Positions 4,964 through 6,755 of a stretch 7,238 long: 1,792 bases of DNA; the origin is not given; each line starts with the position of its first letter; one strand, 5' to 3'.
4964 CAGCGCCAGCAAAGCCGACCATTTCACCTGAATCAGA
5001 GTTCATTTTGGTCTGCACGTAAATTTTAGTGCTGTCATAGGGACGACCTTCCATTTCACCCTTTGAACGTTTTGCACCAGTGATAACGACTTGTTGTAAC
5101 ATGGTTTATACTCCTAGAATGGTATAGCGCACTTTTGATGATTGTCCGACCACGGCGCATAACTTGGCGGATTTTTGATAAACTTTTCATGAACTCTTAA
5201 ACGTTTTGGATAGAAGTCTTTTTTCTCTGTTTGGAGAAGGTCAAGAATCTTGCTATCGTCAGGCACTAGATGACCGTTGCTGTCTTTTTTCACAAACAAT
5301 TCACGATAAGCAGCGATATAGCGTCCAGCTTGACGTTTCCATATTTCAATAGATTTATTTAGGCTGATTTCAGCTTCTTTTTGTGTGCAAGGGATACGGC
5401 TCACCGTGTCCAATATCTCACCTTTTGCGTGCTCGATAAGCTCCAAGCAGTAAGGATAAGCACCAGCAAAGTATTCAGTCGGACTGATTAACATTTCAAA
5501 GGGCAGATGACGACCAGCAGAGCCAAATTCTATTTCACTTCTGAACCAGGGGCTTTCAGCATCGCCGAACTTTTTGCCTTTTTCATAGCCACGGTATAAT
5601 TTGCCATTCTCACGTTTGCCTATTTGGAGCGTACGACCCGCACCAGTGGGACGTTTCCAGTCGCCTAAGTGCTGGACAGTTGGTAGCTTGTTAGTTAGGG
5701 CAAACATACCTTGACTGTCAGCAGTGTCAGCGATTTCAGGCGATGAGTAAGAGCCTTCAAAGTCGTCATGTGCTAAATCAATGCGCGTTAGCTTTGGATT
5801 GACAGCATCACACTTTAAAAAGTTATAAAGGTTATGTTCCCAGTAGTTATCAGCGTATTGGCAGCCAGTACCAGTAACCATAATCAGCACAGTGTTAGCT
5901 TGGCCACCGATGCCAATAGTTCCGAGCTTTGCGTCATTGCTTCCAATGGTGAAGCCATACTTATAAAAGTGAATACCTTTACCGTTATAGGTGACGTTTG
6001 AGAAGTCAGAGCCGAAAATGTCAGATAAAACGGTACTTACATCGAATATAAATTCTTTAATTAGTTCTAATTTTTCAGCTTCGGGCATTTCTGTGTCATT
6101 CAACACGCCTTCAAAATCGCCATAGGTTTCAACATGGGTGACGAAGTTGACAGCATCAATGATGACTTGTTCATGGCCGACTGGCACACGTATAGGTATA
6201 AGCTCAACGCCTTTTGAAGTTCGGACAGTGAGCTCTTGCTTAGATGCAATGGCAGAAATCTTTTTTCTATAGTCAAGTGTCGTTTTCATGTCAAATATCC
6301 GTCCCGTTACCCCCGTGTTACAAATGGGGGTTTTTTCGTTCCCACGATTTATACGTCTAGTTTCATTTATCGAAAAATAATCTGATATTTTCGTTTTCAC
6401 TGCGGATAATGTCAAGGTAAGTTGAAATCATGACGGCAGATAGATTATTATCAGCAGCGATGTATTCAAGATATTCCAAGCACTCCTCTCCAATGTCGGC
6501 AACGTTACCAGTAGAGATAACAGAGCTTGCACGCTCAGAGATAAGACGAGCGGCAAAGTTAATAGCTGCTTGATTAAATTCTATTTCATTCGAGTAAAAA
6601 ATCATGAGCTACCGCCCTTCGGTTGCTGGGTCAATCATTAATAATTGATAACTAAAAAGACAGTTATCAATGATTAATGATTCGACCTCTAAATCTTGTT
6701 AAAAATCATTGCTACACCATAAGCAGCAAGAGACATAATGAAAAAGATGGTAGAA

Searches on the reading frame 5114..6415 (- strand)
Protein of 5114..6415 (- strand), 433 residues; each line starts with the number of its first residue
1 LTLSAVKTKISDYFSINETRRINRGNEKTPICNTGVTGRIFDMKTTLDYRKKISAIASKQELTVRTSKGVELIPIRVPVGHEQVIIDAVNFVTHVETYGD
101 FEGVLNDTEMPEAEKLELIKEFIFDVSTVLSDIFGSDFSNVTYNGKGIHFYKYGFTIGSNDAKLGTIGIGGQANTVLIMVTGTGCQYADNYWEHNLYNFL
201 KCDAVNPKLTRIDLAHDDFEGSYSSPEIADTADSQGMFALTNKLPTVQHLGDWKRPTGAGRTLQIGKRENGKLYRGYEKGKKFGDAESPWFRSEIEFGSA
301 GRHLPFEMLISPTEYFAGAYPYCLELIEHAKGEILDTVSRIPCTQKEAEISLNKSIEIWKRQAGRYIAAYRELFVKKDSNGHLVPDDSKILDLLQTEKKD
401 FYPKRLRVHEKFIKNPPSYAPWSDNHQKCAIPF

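Call 7: search_protein_families(library=pfam, proteins=[window:5114-6415:-], max_evalue=0.01)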
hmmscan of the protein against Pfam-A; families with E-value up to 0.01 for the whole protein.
window:5114-6415:- (433 aa): 1 family
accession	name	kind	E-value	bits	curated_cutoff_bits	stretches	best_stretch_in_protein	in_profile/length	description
PF02486.25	Rep_trans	-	5.8e-24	85.3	29.6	1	208-378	2-193/201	Replication initiation factor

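Call 57: search_dna_similar(query=window:5114-6415:-, collection=phages, mode=protein, max_evalue=0.00001, max_rows=12)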
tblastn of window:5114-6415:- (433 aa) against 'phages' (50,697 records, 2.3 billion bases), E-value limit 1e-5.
Records with a match: 177; places in all: 210; records where one place covers at least 80% of the query: 9.
Best place of each record, by identity: <60% 177.
By first word of the organism name: Vibrio 74; Ralstonia 35; Affertcholeramvirus 32; Inovirus 15; Stenotrophomonas 10; Xanthomonas 5; Dulem 3; Fibrovirus 2; Inoviridae 1.
By host as written in the record: Ralstonia solanacearum 29; Homo sapiens 15; - 14; Vibrio cholerae O1 biovar El tor 11; Vibrio cholerae 6; Vibrio cholerae O1 biovar El Tor 5; Vibrio cyclitrophicus 10N.286.52.F6 4; Vibrio alginolyticus 4; and 61 more.
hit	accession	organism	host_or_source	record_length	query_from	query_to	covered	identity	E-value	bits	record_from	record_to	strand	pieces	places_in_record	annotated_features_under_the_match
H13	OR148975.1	Inovirus D_HF33_10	Homo sapiens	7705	73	422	81%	36.5%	2e-56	206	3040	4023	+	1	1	replication initiation factor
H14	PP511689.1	Dulem virus 54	Varecia variegata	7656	73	406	77%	35.5%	1e-47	181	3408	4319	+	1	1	replication protein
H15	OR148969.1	Inovirus D_HF6_34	Homo sapiens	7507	73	424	81%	33.2%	6e-45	173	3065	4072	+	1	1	replication initiation factor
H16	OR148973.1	Inovirus D_HF38_14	Homo sapiens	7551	73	424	81%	33.0%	6e-44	170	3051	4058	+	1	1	replication initiation factor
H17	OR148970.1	Inovirus D_HF3_12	Homo sapiens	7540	73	424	81%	32.7%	2e-43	168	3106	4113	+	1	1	replication initiation factor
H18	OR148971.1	Inovirus D_HF4_80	Homo sapiens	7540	73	424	81%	32.7%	2e-43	168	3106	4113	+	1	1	replication initiation factor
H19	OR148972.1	Inovirus D_HF5_75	Homo sapiens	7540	73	424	81%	32.7%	2e-43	168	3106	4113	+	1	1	replication initiation factor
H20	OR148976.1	Inovirus D_HF34_8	Homo sapiens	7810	73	373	70%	38.2%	1e-48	183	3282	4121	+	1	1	replication initiation factor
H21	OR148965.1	Inovirus D_HF3_19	Homo sapiens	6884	70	420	81%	32.1%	5e-34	140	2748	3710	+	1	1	replication initiation factor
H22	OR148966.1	Inovirus D_HF1_11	Homo sapiens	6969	70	420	81%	31.8%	1e-33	139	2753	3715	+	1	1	replication initiation factor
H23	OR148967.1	Inovirus D_HF7_9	Homo sapiens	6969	70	420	81%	31.8%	1e-33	139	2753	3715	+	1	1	replication initiation factor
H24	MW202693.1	Inoviridae sp.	Manatee Spring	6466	76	416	79%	32.5%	4e-39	155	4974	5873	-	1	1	replication initiation factor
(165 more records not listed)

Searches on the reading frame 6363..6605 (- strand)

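Call 7: search_protein_families(library=pfam, proteins=[window:6363-6605:-], max_evalue=0.01)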
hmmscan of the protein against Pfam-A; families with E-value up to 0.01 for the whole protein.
window:6363-6605:- (80 aa): 1 family
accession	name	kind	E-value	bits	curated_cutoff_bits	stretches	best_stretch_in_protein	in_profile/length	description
PF13607.11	Succ_CoA_lig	-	0.007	16.6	27.4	1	25-67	27-65/138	Succinyl-CoA ligase like flavodoxin domain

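Call 54: search_protein_families(library=phrogs, proteins=[window:6363-6605:-], max_evalue=0.001)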
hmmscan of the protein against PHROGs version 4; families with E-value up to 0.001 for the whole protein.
window:6363-6605:- (80 aa): 1 family
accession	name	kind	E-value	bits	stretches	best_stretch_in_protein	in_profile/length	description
phrog_20873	-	unknown function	4.3e-08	34.1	1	1-75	3-77/83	-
